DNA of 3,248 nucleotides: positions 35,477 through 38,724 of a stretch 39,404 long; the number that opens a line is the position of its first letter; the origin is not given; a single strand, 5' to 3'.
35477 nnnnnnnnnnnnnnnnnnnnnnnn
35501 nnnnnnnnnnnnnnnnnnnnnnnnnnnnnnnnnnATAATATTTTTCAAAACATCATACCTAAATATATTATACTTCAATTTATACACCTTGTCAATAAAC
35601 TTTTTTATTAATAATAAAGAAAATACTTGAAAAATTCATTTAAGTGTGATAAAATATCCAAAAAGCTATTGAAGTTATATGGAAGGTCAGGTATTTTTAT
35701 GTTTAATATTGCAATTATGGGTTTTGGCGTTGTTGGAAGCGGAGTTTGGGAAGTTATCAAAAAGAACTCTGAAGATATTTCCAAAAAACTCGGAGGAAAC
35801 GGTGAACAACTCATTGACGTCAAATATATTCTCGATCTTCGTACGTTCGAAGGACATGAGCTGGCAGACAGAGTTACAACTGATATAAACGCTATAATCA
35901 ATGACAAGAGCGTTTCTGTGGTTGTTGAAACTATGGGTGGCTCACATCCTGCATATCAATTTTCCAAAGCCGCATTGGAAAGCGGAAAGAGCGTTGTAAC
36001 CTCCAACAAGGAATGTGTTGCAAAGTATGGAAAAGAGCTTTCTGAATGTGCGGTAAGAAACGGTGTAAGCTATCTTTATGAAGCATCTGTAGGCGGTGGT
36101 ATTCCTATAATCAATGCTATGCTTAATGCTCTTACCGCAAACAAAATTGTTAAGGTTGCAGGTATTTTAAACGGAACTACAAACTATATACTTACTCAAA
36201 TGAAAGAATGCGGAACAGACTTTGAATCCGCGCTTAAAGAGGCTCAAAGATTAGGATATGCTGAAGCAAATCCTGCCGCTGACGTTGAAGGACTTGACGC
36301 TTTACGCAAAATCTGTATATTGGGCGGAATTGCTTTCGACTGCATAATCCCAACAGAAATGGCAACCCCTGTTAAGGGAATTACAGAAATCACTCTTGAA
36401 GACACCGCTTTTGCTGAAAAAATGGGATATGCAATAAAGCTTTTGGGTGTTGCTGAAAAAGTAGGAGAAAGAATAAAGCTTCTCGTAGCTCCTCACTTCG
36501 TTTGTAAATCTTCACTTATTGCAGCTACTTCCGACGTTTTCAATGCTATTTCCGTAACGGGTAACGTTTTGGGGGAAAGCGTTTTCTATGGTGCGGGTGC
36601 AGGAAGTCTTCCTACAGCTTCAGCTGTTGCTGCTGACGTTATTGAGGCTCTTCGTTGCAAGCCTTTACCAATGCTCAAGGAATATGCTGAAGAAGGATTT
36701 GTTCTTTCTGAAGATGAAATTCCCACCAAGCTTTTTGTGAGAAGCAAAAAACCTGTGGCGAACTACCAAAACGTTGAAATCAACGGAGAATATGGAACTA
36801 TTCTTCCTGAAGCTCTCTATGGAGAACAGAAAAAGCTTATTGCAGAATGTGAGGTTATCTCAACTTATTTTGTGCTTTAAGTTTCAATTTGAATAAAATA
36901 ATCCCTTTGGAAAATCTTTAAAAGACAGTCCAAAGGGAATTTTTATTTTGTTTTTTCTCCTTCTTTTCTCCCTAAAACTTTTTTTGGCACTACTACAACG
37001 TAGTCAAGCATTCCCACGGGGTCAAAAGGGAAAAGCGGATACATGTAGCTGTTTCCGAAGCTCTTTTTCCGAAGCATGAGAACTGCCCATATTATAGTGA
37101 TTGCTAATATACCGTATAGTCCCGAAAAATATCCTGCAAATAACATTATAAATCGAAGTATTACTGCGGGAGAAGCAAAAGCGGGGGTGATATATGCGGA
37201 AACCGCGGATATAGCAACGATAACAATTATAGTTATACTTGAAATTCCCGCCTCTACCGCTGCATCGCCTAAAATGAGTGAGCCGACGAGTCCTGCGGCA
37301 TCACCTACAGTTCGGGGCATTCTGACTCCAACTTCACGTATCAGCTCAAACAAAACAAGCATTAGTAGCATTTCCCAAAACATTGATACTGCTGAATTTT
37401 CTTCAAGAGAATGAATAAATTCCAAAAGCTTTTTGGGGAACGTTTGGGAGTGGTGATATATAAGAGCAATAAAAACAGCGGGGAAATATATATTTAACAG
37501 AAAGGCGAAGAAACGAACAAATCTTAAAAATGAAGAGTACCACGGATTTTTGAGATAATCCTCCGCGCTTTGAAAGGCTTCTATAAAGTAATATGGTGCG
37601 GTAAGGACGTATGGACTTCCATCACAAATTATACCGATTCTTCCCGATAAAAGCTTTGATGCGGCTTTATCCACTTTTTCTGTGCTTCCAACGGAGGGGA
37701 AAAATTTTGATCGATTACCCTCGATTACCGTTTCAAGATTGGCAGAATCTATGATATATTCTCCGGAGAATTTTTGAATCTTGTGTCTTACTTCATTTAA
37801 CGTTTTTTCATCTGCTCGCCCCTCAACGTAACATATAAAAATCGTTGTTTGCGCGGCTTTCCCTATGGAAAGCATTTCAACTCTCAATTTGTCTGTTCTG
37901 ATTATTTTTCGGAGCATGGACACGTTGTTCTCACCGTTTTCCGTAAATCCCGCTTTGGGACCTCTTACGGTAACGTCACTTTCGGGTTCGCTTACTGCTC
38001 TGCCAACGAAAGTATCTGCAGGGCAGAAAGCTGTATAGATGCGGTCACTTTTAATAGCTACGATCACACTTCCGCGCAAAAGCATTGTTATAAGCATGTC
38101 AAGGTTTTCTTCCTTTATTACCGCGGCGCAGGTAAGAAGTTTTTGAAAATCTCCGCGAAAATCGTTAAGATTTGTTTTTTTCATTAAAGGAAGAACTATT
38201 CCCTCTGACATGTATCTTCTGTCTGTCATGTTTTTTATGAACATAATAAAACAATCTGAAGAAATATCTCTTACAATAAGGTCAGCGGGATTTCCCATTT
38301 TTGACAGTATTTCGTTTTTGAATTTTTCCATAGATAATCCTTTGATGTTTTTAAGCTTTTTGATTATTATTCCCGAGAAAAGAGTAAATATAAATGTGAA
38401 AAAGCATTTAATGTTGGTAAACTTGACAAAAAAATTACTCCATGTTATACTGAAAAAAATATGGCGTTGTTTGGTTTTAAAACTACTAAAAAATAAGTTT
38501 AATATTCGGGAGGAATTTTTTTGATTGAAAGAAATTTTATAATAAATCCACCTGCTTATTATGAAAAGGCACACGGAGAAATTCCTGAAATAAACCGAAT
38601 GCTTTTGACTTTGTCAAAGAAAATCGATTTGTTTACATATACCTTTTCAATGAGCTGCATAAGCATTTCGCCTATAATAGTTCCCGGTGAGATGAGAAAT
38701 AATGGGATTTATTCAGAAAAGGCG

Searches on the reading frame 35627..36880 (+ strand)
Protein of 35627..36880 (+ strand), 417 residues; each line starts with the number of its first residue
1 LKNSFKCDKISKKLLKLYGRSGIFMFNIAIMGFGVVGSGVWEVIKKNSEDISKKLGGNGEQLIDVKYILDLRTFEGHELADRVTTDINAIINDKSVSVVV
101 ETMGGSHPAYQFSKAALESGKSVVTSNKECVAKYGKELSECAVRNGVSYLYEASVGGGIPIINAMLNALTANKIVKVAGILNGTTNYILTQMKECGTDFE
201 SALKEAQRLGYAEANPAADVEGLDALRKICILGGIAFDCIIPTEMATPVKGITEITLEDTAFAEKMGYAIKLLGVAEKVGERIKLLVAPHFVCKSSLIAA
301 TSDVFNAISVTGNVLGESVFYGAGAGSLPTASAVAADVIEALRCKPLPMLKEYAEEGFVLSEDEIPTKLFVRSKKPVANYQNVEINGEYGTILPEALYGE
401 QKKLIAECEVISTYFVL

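Call 52: search_protein_families(library=pfam, proteins=[window:35627-36880:+], max_evalue=0.0001)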
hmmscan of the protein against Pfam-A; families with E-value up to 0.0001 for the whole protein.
window:35627-36880:+ (417 aa): 2 families
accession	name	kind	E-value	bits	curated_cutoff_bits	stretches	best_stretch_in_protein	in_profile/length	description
PF00742.24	Homoserine_dh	-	5e-56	189.7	22.9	1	160-339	1-173/173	Homoserine dehydrogenase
PF03447.22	NAD_binding_3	-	3.8e-12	47.4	24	1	32-152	1-116/116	Homoserine dehydrogenase, NAD binding domain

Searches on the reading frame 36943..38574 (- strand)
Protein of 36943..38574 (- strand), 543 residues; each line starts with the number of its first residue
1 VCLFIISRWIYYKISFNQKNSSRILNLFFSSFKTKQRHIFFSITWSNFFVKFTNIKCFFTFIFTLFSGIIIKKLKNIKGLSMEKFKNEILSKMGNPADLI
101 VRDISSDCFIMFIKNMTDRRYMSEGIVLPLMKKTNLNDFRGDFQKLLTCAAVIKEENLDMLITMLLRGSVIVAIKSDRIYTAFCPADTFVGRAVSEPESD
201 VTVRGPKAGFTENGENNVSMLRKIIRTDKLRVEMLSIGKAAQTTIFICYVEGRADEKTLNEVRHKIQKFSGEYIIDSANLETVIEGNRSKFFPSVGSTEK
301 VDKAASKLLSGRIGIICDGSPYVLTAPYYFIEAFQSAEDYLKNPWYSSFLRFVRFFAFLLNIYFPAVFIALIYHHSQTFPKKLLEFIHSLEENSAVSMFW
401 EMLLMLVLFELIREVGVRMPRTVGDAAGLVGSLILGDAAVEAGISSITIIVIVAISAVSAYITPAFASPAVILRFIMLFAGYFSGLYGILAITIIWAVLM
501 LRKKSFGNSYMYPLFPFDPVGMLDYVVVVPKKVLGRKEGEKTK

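Call 52: search_protein_families(library=pfam, proteins=[window:36943-38574:-], max_evalue=0.0001)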
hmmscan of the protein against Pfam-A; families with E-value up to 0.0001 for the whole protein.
window:36943-38574:- (543 aa): 1 family
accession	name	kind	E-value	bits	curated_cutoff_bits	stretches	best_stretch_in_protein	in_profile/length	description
PF03323.18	GerA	-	4.5e-130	434.7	27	1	89-534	3-460/466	Bacillus/Clostridium GerA spore germination protein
